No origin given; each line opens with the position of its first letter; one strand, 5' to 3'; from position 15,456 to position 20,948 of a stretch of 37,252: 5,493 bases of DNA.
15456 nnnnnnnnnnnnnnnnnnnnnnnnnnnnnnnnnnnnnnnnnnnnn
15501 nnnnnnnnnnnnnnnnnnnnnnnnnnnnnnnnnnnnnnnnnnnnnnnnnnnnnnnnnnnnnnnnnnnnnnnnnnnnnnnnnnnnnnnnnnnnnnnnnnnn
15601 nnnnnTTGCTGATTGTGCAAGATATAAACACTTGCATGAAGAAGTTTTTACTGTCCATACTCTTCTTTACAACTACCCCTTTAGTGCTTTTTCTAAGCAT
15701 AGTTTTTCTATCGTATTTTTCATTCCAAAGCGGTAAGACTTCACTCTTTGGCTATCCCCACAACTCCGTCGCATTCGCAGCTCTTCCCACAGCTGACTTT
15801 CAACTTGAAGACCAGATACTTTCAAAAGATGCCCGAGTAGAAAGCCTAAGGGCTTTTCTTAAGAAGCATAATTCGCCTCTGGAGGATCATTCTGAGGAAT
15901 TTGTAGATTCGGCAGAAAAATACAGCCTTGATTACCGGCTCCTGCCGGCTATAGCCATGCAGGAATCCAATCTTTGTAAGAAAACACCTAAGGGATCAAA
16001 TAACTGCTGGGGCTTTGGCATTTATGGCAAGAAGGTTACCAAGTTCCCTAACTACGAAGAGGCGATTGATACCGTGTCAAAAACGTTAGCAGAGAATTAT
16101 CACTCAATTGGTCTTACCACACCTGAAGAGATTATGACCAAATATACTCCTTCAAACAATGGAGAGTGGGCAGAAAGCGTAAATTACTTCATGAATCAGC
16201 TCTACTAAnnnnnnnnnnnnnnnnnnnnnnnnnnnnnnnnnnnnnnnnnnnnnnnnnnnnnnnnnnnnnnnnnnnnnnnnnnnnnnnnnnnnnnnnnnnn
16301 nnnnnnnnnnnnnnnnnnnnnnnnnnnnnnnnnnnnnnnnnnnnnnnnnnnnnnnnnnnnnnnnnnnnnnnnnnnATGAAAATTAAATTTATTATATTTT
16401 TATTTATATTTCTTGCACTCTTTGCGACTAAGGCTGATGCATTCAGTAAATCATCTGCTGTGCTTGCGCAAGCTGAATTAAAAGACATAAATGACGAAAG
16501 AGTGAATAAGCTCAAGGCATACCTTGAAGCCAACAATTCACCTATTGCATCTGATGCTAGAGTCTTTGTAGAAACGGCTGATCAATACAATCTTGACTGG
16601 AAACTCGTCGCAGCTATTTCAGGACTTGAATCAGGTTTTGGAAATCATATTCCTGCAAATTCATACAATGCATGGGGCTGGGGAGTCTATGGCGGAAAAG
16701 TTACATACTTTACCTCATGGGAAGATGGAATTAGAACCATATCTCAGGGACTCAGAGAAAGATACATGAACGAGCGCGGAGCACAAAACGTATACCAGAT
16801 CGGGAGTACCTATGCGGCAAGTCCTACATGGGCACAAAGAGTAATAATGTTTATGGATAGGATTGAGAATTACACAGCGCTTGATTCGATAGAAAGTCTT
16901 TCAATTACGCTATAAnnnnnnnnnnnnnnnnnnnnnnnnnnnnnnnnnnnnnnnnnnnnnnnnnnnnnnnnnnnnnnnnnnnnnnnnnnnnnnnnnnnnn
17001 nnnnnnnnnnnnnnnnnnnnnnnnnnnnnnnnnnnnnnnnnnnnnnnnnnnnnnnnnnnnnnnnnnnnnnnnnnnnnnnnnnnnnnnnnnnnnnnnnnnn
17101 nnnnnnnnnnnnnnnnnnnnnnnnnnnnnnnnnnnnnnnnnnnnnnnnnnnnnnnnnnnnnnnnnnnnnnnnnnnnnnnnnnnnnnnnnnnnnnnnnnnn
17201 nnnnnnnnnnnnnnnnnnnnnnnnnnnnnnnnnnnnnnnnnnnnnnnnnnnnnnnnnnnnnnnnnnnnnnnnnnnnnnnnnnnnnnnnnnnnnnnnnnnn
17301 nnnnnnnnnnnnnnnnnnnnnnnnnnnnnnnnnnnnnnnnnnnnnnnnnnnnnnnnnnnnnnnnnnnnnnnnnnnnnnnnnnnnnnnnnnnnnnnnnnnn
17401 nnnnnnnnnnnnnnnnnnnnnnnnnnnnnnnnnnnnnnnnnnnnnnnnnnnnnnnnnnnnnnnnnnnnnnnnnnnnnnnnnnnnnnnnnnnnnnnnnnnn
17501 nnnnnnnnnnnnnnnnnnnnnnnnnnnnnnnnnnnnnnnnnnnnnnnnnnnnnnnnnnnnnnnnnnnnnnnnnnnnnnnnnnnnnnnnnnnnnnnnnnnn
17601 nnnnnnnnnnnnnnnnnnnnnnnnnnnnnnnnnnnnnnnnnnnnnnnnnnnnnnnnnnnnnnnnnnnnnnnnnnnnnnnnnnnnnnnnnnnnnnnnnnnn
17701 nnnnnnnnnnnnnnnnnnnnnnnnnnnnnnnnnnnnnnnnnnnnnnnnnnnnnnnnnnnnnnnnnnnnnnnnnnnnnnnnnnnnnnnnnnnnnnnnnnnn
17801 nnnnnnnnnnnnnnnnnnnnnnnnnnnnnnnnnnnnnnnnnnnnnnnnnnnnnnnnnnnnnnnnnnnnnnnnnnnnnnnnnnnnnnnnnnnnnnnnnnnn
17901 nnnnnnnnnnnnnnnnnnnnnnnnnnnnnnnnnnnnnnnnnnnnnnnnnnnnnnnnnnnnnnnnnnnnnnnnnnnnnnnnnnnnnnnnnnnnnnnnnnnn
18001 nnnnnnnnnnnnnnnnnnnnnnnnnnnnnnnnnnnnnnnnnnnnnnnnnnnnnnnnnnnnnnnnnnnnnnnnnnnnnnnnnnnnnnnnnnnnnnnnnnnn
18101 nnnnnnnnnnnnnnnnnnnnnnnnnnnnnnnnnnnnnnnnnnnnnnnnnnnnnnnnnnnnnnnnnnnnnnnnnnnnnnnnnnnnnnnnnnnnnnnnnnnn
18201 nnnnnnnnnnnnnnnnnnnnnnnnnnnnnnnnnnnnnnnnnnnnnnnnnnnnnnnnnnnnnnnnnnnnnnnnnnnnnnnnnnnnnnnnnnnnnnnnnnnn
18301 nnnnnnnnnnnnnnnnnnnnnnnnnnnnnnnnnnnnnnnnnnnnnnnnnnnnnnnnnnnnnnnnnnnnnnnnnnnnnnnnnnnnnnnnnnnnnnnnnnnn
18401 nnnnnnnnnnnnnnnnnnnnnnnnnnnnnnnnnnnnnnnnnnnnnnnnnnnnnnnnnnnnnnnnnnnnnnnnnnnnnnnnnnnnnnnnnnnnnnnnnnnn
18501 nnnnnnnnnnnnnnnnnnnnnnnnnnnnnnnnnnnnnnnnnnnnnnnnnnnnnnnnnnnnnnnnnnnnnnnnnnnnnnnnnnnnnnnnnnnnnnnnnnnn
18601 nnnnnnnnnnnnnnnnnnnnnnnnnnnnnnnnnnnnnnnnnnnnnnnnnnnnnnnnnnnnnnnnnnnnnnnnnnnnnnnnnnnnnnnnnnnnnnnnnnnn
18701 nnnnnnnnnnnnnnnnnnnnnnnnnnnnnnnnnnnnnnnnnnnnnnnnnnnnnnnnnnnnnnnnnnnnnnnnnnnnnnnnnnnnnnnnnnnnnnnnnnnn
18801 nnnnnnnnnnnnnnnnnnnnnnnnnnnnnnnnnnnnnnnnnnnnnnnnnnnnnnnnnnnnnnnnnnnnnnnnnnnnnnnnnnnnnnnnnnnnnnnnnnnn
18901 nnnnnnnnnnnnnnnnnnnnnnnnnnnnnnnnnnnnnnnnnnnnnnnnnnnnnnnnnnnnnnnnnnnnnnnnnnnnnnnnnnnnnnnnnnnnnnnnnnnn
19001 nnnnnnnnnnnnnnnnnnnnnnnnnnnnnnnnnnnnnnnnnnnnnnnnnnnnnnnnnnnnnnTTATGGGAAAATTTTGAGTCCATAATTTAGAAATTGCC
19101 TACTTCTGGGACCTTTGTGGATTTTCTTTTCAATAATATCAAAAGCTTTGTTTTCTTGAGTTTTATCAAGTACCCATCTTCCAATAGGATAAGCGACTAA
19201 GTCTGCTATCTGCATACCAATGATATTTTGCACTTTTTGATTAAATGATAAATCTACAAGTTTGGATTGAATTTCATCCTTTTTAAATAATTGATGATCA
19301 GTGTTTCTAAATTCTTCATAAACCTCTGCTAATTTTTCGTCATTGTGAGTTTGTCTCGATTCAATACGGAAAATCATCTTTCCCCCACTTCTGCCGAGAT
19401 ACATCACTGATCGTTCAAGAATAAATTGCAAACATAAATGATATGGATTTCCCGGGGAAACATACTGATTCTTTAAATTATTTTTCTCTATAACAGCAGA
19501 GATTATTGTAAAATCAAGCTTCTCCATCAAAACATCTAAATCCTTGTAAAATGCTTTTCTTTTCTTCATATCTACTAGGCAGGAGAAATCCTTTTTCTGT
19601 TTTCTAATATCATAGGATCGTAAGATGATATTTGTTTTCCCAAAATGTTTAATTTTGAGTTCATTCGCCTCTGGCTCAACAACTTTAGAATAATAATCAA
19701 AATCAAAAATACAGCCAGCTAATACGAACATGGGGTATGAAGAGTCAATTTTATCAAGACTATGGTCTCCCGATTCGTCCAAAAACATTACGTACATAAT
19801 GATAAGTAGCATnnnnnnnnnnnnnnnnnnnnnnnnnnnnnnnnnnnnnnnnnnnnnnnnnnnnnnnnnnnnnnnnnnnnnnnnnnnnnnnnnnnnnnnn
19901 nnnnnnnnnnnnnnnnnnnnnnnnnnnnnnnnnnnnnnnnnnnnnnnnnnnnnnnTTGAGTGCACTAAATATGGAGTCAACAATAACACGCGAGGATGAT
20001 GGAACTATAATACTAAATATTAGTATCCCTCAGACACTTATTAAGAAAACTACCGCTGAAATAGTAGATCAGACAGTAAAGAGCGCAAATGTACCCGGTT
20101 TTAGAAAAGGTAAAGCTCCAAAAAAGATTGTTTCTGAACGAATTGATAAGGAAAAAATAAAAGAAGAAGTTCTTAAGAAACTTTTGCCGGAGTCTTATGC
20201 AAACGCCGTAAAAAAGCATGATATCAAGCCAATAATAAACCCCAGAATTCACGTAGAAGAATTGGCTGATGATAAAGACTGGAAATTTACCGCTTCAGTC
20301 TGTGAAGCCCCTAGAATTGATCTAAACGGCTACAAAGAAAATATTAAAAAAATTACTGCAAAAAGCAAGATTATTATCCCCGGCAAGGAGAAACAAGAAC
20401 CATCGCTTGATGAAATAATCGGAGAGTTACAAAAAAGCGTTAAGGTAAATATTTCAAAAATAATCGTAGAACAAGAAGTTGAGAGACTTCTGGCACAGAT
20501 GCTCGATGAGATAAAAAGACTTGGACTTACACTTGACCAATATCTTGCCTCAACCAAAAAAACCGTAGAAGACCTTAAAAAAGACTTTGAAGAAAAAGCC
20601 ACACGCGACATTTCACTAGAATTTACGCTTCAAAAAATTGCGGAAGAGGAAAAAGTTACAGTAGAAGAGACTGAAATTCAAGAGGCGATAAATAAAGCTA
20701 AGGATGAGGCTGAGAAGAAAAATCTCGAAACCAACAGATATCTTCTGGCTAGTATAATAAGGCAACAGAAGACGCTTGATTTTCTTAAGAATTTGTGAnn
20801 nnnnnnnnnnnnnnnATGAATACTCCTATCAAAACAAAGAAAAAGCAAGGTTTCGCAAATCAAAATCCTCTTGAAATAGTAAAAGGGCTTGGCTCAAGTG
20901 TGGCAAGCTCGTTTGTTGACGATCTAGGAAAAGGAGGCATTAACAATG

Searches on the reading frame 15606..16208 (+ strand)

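Call 50: search_protein_families(library=pfam, proteins=[window:15606-16208:+], max_evalue=0.01)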
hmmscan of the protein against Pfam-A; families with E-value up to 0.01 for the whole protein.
window:15606-16208:+ (200 aa): 1 family
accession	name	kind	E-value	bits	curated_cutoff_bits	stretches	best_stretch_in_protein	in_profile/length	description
PF01832.25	Glucosaminidase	-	0.0002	22.4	30.2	1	98-199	3-121/123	Mannosyl-glycoprotein endo-beta-N-acetylglucosaminidase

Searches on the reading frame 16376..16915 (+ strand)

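Call 50: search_protein_families(library=pfam, proteins=[window:16376-16915:+], max_evalue=0.01)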
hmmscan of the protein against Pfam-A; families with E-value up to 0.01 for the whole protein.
window:16376-16915:+ (179 aa): 1 family
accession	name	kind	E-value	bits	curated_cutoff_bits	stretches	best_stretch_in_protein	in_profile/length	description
PF01832.25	Glucosaminidase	-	8.6e-08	33.3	30.2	1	63-164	3-122/123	Mannosyl-glycoprotein endo-beta-N-acetylglucosaminidase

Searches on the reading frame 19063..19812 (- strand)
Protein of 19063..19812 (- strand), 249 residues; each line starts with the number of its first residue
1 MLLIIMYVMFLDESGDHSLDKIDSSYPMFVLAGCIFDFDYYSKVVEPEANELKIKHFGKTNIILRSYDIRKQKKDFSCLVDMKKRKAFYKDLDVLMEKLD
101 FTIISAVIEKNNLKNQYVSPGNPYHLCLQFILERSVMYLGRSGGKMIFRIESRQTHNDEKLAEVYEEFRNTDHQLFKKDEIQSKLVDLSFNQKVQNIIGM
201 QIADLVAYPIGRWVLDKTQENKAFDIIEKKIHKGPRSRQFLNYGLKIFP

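Call 50: search_protein_families(library=pfam, proteins=[window:19063-19812:-], max_evalue=0.01)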
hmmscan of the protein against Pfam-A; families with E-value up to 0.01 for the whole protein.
window:19063-19812:- (249 aa): 1 family
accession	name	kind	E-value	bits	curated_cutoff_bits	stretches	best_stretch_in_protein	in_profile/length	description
PF12686.12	DUF3800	-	7.4e-17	62.9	21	1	9-212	2-148/149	Protein of unknown function (DUF3800)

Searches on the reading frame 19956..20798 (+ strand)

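Call 6: search_protein_families(library=pfam, proteins=[window:19956-20798:+])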
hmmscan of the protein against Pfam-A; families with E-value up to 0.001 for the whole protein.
window:19956-20798:+ (280 aa): 2 families
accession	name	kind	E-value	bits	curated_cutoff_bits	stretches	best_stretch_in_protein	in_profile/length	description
PF05697.18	Trigger_N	-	1.6e-28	100.3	22.2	1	6-131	1-123/144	Bacterial trigger factor protein (TF)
PF05698.19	Trigger_C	-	1.3e-18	68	22.7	1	151-277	26-160/162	Bacterial trigger factor protein (TF) C-terminus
